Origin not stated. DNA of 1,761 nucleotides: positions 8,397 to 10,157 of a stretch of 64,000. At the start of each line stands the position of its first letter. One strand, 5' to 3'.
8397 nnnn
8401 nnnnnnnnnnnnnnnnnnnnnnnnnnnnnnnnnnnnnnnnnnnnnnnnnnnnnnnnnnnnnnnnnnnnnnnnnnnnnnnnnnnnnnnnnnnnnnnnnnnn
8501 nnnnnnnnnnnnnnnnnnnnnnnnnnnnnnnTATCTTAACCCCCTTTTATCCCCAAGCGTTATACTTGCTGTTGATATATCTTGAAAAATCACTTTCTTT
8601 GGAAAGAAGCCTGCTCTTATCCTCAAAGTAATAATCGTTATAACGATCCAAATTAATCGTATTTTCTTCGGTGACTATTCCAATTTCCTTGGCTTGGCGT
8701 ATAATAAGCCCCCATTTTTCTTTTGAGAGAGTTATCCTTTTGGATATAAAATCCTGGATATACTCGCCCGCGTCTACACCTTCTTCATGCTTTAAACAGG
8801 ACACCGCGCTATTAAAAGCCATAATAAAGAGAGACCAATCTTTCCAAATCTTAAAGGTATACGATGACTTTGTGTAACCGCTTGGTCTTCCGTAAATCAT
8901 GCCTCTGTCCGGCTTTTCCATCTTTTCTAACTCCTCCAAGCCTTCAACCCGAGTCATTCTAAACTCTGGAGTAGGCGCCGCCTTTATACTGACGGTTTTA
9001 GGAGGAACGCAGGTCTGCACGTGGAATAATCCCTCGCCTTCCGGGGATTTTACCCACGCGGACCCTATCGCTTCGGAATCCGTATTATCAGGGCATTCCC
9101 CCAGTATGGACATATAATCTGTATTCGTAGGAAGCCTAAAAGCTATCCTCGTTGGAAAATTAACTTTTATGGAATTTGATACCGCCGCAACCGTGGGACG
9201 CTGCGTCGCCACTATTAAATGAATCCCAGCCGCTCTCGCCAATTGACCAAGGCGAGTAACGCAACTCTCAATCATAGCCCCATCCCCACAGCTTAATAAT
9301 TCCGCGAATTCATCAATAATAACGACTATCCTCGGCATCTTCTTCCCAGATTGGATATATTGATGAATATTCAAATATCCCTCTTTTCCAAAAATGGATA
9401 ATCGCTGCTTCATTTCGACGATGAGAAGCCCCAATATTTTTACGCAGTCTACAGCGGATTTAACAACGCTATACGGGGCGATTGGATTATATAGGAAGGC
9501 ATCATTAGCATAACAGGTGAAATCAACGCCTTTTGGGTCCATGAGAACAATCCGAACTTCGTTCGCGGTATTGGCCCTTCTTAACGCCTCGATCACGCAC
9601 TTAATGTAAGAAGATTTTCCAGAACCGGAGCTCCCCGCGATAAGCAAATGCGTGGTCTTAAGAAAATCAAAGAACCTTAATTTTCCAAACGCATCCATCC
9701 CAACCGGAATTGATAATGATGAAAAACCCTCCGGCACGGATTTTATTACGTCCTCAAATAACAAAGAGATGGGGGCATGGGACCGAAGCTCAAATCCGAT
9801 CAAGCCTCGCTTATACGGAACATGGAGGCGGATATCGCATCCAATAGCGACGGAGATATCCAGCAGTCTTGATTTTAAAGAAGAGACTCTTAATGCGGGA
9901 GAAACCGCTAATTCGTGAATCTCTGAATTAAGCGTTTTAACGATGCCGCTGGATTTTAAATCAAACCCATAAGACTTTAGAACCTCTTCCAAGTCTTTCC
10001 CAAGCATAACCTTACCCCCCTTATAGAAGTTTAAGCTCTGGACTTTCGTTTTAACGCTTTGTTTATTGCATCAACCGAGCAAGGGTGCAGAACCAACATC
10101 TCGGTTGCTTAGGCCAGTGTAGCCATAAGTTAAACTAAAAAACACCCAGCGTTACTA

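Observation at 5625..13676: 7.8-kb accessory island bounded by 235-bp perfect direct repeats that duplicate the 3' end of a CPXCG zinc-ribbon gene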

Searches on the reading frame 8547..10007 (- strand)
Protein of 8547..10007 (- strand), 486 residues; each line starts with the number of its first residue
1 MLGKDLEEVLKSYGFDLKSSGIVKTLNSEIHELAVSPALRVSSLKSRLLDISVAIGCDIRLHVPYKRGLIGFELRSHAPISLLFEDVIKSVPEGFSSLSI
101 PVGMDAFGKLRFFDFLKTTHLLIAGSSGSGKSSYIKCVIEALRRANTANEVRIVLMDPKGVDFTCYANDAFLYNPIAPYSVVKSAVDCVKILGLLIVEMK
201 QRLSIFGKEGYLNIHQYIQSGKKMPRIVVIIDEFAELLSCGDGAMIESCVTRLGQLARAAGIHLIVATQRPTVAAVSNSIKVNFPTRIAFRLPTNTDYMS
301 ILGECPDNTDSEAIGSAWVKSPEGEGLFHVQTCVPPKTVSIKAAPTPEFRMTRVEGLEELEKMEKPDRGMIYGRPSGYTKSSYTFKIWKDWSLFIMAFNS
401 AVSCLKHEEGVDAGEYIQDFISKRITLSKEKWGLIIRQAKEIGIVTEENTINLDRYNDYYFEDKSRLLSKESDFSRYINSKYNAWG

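Call 8: search_protein_families(library=pfam, proteins=[window:8547-10007:-], max_evalue=0.1)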
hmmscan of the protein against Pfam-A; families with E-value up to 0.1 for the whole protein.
window:8547-10007:- (486 aa): 14 families
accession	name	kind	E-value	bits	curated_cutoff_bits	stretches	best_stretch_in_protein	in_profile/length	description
PF01580.24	FtsK_SpoIIIE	-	3.9e-28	98.9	24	1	96-272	16-220/221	FtsK/SpoIIIE family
PF20703.3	nSTAND1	-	2.6e-07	31.1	27.1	1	119-268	34-159/379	Novel STAND NTPase 1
PF01935.23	DUF87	-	0.00011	22.8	23.2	1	118-164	23-65/220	Helicase HerA, central domain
PF13401.12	AAA_22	-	0.00023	21.9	27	1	119-269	6-123/130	AAA domain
PF12846.13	AAA_10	-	0.00023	20.8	27.5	0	226-296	241-307/362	AAA-like domain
PF10412.15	TrwB_AAD_bind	-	0.00024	20.5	20.5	1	108-176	5-71/387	Type IV secretion-system coupling protein DNA-binding domain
PF05673.19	DUF815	-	0.0021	17.7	23.8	1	111-154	46-85/249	Protein of unknown function (DUF815)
PF00004.35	AAA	-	0.0025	18.7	21.2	1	121-271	1-111/131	ATPase family associated with various cellular activities (AAA)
PF13245.12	AAA_19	-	0.0029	18.2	25.1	1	116-154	9-47/134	AAA domain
PF13191.12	AAA_16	-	0.0083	17.1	32.6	1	119-152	25-52/167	AAA ATPase domain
PF01637.24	ATPase_2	-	0.017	15.3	33.2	1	121-243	23-129/225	ATPase domain predominantly from Archaea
PF06414.18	Zeta_toxin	-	0.037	13.9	22.3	1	119-153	17-49/199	Zeta toxin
PF13555.12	AAA_29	-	0.038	14.2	27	1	116-137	20-41/61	P-loop containing region of AAA domain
PF00910.28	RNA_helicase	-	0.078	13.9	21.5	0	122-154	2-35/105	RNA helicase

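Call 13: find_encoding_contigs(protein=window:8547-10007:-, flank=10000, max_places=10)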
Protein window:8547-10007:- (486 aa): 8 contigs read that carry it; 5 places shown.
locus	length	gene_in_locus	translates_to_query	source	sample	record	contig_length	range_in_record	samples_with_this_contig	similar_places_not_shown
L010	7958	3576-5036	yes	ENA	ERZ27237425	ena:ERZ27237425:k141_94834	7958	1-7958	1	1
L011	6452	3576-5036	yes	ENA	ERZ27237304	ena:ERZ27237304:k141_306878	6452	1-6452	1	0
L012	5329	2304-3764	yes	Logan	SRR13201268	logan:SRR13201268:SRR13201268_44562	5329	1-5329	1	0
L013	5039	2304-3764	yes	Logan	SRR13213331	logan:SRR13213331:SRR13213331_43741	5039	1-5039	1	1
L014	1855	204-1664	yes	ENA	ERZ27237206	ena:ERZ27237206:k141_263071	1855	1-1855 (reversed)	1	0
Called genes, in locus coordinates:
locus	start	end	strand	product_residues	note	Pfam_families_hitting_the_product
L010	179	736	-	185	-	-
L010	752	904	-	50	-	-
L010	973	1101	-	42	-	-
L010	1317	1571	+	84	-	-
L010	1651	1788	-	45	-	-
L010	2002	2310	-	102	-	-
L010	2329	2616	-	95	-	-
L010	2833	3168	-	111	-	-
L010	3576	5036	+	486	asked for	PF01580:FtsK_SpoIIIE, PF20703:nSTAND1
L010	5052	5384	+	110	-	-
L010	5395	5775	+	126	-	-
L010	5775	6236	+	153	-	-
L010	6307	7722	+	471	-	-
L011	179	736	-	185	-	-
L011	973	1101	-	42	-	-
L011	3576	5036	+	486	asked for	PF01580:FtsK_SpoIIIE, PF20703:nSTAND1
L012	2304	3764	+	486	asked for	PF01580:FtsK_SpoIIIE, PF20703:nSTAND1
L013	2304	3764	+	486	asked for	PF01580:FtsK_SpoIIIE, PF20703:nSTAND1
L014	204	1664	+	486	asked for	PF01580:FtsK_SpoIIIE, PF20703:nSTAND1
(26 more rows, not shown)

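Call 16: search_protein_families(library=phrogs, proteins=[window:8547-10007:-], max_evalue=0.01)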
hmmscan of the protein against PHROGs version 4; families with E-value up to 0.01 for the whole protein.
window:8547-10007:- (486 aa): 9 families
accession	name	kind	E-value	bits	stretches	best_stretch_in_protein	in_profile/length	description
phrog_1358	-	moron, auxiliary metabolic gene and host takeover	2.3e-53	182.2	1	95-330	580-809/1382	FtsK/SpoIIIE-like protein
phrog_3551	-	moron, auxiliary metabolic gene and host takeover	8.7e-45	154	1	98-309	416-620/758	FtsK/SpoIIIE-like protein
phrog_7035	-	unknown function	3e-10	40.1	2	118-160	211-251/969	-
phrog_2666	-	head and packaging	6.3e-10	39.3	1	117-301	320-493/555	terminase large subunit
phrog_17958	-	moron, auxiliary metabolic gene and host takeover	5.9e-07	29.1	1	120-304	332-515/682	FtsK/SpoIIIE-like protein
phrog_31069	-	moron, auxiliary metabolic gene and host takeover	1.1e-06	28.4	1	99-287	283-472/742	FtsK/SpoIIIE-like protein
phrog_24831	-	unknown function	8.7e-06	25.6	1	110-319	284-470/700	-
phrog_17074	-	unknown function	0.00093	18.8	1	102-298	185-389/621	-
phrog_325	-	DNA, RNA and nucleotide metabolism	0.0081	15.4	0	111-145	481-517/986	Dda-like helicase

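Call 17: search_protein_families(library=padloc, proteins=[window:8547-10007:-], max_evalue=0.01)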
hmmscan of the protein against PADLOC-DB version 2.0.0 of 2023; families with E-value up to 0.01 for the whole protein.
window:8547-10007:- (486 aa): 13 families
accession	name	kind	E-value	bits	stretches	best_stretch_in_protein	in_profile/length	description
PDLC02806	SspH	-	8.5e-32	107.7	1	119-289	1538-1708/1766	SspH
PDLC04140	mad8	-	5.5e-23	80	1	112-298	21-259/314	mads_8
PDLC02804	SspH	-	2.1e-20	69.9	1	96-295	1311-1511/1561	SspH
PDLC01055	HerA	-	1.3e-07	28.8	2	220-272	412-465/532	Type III coevolved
PDLC04105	HerA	-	6.4e-07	26.3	1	117-160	165-205/576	-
PDLC04100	HerA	-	5.9e-06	23.2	0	116-160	161-202/580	-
PDLC02185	HerA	-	6.9e-06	23.1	1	114-160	160-203/585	-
PDLC04106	HerA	-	0.0006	16.4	0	116-160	173-219/667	-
PDLC02684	DndH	-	0.00086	14.9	1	116-159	1365-1412/1715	DndH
PDLC02188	HerA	-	0.00089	16.2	0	249-341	454-542/578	-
PDLC01734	typeIV_RecD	-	0.00092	15.6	1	114-161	350-393/763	RecD_0_IVD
PDLC04102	HerA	-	0.0076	12.6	0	118-160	175-220/654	-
PDLC04099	HerA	-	0.0083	13.4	0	119-151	170-202/214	-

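Call 18: find_homologous_proteins(query=window:8547-10007:-)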
Query window:8547-10007:- (486 aa): 7215 proteins with E <= 0.001 among 8000 candidates; the best 120 are listed.
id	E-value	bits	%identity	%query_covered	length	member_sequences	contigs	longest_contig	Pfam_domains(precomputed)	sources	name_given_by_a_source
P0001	0.0e+0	1095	100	100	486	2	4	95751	PF20703.4,PF01580.25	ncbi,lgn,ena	-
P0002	1.3e-108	382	42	100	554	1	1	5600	PF01580.25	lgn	-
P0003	4.4e-46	176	36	61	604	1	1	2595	PF12705.14,PF01935.24,PF17854.7,PF20703.4,PF01580.25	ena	-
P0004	1.2e-42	164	37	55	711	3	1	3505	PF17854.7,PF12846.14,PF01580.25,PF09397.17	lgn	-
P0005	3.9e-42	163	35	64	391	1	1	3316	PF17854.7,PF12846.14,PF01580.25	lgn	-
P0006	4.1e-41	159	36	56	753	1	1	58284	PF01935.24,PF17854.7,PF01580.25,PF09397.17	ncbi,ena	-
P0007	1.1e-40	158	35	56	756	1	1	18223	PF01935.24,PF17854.7,PF13491.12,PF01580.25,PF09397.17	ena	-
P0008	1.2e-40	158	36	62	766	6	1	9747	PF17854.7,PF12846.14,PF01580.25,PF09397.17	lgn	-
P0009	2.0e-40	157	35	60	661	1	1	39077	PF01935.24,PF17854.7,PF01580.25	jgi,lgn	jgi:hypothetical protein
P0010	2.2e-40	157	36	62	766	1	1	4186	PF01935.24,PF17854.7,PF13491.12,PF01580.25,PF09397.17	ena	-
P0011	2.3e-40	157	31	84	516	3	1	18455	PF01935.24,PF17854.7,PF12846.14,PF01580.25,PF09397.17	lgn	-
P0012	2.5e-40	157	35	61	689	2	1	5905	PF17854.7,PF13491.12,PF01580.25,PF09397.17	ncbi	-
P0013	3.4e-40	156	35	67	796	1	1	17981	PF17854.7,PF13491.12,PF01580.25,PF09397.17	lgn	-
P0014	3.8e-40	156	37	62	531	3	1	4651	PF17854.7,PF12846.14,PF01580.25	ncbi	ncbi:MAG: DNA translocase FtsK, partial [Candidatus Hydrothermia bacterium]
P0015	4.1e-40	156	37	62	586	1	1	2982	PF17854.7,PF12846.14,PF01580.25,PF09397.17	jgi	jgi:S-DNA-T family DNA segregation ATPase FtsK/SpoIIIE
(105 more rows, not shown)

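Call 19: find_encoding_contigs(protein=P0002, flank=10000, max_places=6)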
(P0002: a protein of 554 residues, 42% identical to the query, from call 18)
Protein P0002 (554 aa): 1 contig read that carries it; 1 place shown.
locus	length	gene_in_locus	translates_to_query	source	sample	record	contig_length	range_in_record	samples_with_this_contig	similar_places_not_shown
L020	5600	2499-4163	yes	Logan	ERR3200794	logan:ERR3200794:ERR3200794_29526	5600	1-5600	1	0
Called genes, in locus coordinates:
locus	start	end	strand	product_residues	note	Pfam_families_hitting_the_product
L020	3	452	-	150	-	?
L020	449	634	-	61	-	PF00376:MerR, PF13411:MerR_1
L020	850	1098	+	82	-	PF13276:HTH_21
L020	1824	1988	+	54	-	-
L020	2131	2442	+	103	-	-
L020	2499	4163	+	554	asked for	PF01580:FtsK_SpoIIIE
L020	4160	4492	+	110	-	-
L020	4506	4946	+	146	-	-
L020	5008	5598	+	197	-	?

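Call 28: find_related_loci(query=A3, collection=viral_contigs, flank=10000)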
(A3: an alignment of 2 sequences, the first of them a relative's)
Query A3 (486 aa) in viral_contigs; peptide patterns used: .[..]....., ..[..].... (x = any residue, [..] = any of these).
185 stretches matched a pattern; 22 encode a relative of the query (tblastn E <= 1e-3); 22 distinct loci.
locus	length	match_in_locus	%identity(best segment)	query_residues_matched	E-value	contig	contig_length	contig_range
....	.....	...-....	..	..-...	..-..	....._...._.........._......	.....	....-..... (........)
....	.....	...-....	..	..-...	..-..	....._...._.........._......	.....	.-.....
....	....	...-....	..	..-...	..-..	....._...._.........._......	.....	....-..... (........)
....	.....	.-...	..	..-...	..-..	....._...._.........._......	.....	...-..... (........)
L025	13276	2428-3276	35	21-302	8e-39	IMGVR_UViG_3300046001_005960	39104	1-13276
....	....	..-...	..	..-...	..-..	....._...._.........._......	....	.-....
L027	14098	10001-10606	37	98-304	7e-36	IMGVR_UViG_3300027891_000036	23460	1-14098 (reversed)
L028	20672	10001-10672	35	66-297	5e-33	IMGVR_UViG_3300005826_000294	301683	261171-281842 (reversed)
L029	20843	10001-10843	29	5-302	1e-31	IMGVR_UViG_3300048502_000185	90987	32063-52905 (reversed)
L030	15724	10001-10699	35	96-332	5e-31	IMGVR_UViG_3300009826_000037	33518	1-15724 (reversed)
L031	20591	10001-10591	38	98-304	4e-31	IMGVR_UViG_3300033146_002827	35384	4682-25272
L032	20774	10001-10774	32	48-302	2e-30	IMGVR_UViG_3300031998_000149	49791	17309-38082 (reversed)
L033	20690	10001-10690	34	108-338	9e-27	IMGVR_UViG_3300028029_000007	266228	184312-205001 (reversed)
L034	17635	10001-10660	32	102-333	3e-26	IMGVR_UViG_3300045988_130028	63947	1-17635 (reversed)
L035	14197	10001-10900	38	97-331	2e-23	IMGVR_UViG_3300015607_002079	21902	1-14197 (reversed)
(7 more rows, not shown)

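Call 46: search_dna_similar(query=P0001, collection=plasmids, mode=protein, max_rows=12)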
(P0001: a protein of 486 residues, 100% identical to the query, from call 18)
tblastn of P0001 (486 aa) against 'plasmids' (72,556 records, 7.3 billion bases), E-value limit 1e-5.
Records with a match: 876; places in all: 917; records where one place covers at least 80% of the query: 0.
Best place of each record, by identity: <60% 876.
By first word of the organism name: Ralstonia 136; Priestia 125; Clostridium 107; Enterococcus 106; Sinorhizobium 87; Bacillus 54; Shinella 14; Streptomyces 14; Rhizobium 12; Escherichia 11; and 99 more.
By predicted mobility (MOB-suite, as given by PLSDB): non-mobilizable 455; mobilizable 359; conjugative 62.
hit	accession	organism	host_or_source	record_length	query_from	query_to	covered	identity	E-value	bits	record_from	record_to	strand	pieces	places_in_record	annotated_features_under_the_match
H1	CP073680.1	Sinorhizobium meliloti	Medicago truncatula,cell culture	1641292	6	304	61%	35.1%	6e-25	141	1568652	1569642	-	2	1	none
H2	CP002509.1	Bacillus thuringiensis serovar finitimus YBT-020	-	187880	33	414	79%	26.9%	1e-22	109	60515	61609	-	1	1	DNA translocase (stage III sporulation protein SpoIIIE)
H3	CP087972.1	Rhizobium sp. RCAM05350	cell culture,fouling of walls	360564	6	304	60%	34.8%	5e-22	151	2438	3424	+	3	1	none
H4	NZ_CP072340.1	Prevotella nigrescens F0103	Homo sapiens,whole organism,human oral ...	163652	8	302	61%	34.4%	4e-31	135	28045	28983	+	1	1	DNA translocase FtsK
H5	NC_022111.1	Prevotella sp. oral taxon 299 str. F0039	Homo sapiens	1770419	8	308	62%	33.5%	5e-32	137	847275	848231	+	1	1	none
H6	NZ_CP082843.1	Prevotella nigrescens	-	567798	8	302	61%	34.0%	3e-31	135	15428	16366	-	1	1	DNA translocase FtsK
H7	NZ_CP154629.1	Acetoanaerobium noterae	cell culture,Sludge of a digestion ...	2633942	4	302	62%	33.6%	2e-34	145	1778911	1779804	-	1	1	none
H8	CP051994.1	Staphylococcus aureus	Homo sapiens,respiratory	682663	3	303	62%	32.8%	8e-30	131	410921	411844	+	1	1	DNA translocase FtsK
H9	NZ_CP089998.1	Cytobacillus spongiae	sponge,Pure culture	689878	6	302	61%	33.1%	4e-32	138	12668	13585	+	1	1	DNA translocase FtsK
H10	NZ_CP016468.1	Latilactobacillus curvatus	cell culture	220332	6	302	61%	33.0%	4e-33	141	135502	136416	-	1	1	DNA translocase FtsK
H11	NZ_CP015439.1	Anoxybacillus amylolyticus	Microbial isolate,soil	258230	4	302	62%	32.7%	1e-30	133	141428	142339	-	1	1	DNA translocase FtsK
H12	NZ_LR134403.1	Listeria monocytogenes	Homo sapiens,Vein blood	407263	3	302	62%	32.4%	6e-32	137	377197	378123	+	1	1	DNA translocase FtsK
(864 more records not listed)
